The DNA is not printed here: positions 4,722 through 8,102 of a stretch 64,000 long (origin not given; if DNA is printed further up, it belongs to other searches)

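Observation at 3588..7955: One ORF fuses a catalytically intact DinB-like Y-family polymerase to a DnaE2/ImuC-type polymerase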

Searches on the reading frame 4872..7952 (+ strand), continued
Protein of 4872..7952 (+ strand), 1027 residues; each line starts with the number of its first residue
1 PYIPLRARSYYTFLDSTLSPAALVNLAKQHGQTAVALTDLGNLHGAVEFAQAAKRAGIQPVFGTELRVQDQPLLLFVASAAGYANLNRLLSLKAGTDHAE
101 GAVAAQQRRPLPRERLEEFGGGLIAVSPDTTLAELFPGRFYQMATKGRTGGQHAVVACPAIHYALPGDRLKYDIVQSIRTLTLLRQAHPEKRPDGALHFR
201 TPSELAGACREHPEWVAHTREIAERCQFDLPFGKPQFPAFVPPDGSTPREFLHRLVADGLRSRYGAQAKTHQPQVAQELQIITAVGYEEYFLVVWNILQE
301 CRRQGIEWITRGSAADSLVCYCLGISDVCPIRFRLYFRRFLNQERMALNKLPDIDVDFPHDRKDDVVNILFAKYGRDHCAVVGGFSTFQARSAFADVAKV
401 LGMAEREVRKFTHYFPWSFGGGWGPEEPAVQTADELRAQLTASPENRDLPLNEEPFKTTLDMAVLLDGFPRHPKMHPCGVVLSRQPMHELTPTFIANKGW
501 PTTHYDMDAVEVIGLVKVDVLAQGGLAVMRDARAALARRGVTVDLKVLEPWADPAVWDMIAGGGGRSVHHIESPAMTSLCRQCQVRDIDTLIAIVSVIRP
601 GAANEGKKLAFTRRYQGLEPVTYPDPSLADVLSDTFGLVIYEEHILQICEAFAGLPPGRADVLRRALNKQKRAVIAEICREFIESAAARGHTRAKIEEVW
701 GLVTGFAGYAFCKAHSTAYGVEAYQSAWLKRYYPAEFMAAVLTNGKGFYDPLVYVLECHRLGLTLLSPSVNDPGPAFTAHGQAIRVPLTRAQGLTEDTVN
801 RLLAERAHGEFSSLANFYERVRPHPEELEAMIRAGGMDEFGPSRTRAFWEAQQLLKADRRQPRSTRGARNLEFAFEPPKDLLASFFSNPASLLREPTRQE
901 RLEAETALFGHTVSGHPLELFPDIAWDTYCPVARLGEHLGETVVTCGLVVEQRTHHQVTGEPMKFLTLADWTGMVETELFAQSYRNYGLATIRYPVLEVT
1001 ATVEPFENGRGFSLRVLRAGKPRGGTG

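Call 61: find_encoding_contigs(protein=P0126, flank=6000, max_places=2)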
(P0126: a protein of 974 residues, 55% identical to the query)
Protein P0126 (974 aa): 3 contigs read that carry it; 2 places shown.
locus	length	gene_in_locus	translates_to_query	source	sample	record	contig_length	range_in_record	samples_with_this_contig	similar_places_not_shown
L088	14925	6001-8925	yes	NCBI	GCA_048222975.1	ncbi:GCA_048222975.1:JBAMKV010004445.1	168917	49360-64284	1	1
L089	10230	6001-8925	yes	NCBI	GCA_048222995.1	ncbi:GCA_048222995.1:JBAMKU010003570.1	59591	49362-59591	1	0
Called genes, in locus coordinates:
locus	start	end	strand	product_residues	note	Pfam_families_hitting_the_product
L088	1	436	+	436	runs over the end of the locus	PF07690:MFS_1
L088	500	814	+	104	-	PF06865:Ppnp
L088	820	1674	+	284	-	PF08379:Bact_transglu_N, PF01841:Transglut_core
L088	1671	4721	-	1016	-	PF00873:ACR_tran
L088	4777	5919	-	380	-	PF25917:BSH_RND (weak), PF25876:HH_MFP_RND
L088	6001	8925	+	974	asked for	PF02811:PHP, PF07733:DNA_pol3_alpha, PF17657:DNA_pol3_finger, PF14579:HHH_6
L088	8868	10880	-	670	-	PF00672:HAMP, PF00512:HisKA, PF02518:HATPase_c, PF00072:Response_reg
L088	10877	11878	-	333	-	PF13379:NMT1_2, PF09084:NMT1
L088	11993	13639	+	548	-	PF01368:DHH, PF00571:CBS, PF02833:DHHA2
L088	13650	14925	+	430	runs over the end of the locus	PF12704:MacB_PCD, PF02687:FtsX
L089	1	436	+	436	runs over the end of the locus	PF07690:MFS_1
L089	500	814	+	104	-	PF06865:Ppnp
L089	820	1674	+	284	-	PF08379:Bact_transglu_N, PF01841:Transglut_core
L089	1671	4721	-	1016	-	PF00873:ACR_tran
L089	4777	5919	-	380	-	PF25917:BSH_RND (weak), PF25876:HH_MFP_RND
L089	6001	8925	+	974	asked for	PF02811:PHP, PF07733:DNA_pol3_alpha, PF17657:DNA_pol3_finger, PF14579:HHH_6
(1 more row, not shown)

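Call 63: search_protein_families(library=pfam, proteins=[L087:4260-4643:+, L087:4662-5867:+], max_evalue=0.1)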
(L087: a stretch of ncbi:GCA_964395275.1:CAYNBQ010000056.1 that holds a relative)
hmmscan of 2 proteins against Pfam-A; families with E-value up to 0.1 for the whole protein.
L087:4260-4643:+ (128 aa): 1 family
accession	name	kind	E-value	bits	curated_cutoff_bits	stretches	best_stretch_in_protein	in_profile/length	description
PF23504.1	YodE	-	0.083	13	27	0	23-37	33-46/48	YodE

L087:4662-5867:+ (402 aa): 7 families
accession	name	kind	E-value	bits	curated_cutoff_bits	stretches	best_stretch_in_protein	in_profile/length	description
PF00817.25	IMS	-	3.7e-43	147.4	23.2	1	10-156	1-148/148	impB/mucB/samB family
PF11799.13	IMS_C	-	2.2e-21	76.7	20.7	1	243-352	1-109/109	impB/mucB/samB family C-terminal domain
PF11798.14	IMS_HHH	-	1.1e-05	25.8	24.4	1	168-199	1-32/32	IMS family HHH motif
PF14520.12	HHH_5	-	0.0013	19.6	27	1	180-214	4-38/57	Helix-hairpin-helix domain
PF11731.14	Cdd1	-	0.015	16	25.5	1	181-213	9-41/86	Pathogenicity locus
PF21999.2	IMS_HHH_1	-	0.018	15.9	27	1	182-218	2-38/53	DNA polymerase-iota, thumb domain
PF25453.1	DUF7898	-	0.045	14.6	27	0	190-217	16-43/80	Domain of unknown function (DUF7898)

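Call 78: find_encoding_contigs(protein=P0132, flank=6000, max_places=2)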
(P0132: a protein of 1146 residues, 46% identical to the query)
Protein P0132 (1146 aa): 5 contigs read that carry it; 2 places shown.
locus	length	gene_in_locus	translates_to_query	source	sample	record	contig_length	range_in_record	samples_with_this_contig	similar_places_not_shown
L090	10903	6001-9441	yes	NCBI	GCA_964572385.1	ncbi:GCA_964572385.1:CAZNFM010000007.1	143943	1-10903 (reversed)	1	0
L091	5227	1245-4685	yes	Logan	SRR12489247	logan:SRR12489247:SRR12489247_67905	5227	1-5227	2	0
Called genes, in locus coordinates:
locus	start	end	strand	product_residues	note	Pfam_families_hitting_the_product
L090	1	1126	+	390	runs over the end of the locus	PF00817:IMS, PF11799:IMS_C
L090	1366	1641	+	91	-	PF02452:PemK_toxin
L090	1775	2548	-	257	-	-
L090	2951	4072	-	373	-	PF01582:TIR, PF13676:TIR_2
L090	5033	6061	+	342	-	-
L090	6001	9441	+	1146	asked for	PF02811:PHP, PF07733:DNA_pol3_alpha, PF17657:DNA_pol3_finger, PF14579:HHH_6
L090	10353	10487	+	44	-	-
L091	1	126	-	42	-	?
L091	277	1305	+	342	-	-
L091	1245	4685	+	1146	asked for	PF02811:PHP, PF07733:DNA_pol3_alpha, PF17657:DNA_pol3_finger, PF14579:HHH_6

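Call 79: find_encoding_contigs(protein=P0140, flank=6000, max_places=2)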
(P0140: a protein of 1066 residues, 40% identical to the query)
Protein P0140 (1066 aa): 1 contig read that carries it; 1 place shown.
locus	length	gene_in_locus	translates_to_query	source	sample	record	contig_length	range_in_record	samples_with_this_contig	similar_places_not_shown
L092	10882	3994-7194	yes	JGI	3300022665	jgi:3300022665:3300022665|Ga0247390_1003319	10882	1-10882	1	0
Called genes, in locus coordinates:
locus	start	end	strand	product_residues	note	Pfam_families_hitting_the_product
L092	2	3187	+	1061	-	?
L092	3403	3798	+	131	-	-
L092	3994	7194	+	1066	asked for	PF02811:PHP, PF07733:DNA_pol3_alpha, PF17657:DNA_pol3_finger, PF14579:HHH_6 (weak)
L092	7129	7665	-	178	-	PF00156:Pribosyltran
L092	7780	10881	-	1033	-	PF07733:DNA_pol3_alpha, PF17657:DNA_pol3_finger, PF14579:HHH_6, PF01336:tRNA_anti-codon (weak)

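Call 84: list_cluster_members(proteins=[P0183, P0188, P0218, P0232, P0235, P0239, P0242, P0246, P0249, P0252])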
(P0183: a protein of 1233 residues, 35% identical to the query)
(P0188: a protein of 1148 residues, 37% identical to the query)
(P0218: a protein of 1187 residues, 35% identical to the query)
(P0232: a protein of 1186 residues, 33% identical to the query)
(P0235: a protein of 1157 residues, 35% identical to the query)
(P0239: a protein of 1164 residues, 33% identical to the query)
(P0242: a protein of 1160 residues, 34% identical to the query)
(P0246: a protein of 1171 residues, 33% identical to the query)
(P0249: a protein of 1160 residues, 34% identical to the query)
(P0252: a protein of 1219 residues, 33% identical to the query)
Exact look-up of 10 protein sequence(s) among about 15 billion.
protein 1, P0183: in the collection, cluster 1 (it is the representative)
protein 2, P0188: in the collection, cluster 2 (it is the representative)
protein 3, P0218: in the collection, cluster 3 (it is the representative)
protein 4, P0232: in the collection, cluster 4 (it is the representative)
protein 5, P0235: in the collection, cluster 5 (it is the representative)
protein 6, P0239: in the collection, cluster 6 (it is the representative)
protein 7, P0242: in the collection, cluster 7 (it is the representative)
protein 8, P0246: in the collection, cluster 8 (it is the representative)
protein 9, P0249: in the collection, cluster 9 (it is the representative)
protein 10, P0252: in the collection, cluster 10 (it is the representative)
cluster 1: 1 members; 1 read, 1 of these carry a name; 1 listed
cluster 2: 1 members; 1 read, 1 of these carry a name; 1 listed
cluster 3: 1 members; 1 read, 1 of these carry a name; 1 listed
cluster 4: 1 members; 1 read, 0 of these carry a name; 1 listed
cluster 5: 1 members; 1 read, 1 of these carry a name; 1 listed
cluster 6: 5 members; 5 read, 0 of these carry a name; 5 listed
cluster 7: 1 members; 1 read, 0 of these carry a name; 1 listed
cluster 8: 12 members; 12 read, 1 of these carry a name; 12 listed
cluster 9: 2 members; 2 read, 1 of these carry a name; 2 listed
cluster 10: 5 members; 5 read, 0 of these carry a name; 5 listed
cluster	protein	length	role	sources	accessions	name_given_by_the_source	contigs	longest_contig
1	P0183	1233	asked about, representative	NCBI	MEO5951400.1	MAG: DNA polymerase III subunit alpha [Chloroflexia bacterium]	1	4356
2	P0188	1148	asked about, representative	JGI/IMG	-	DNA-directed DNA polymerase III PolC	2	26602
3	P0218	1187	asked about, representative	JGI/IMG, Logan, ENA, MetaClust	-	\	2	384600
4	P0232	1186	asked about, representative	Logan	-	-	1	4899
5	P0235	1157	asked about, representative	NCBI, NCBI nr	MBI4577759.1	MAG: DNA polymerase III subunit alpha [Planctomycetes bacterium] | DNA polymerase III subunit alpha [Planctomycetota bacterium]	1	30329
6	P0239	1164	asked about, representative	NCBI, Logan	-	-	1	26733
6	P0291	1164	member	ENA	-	-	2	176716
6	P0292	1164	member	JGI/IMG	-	-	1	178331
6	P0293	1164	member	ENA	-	-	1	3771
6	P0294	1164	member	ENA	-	-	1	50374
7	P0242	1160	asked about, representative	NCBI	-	-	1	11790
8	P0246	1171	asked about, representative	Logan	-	-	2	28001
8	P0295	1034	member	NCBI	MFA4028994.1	MAG: hypothetical protein GDYSWBUE_001576, partial [Candidatus Fervidibacterota bacterium]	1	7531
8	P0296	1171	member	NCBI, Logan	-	-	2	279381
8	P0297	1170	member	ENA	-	-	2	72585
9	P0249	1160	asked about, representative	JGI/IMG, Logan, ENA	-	-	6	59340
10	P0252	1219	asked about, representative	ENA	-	-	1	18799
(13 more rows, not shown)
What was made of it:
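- Tried and rejected: Cluster names of ten DnaE1-sized hits were uninformative (call 84).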
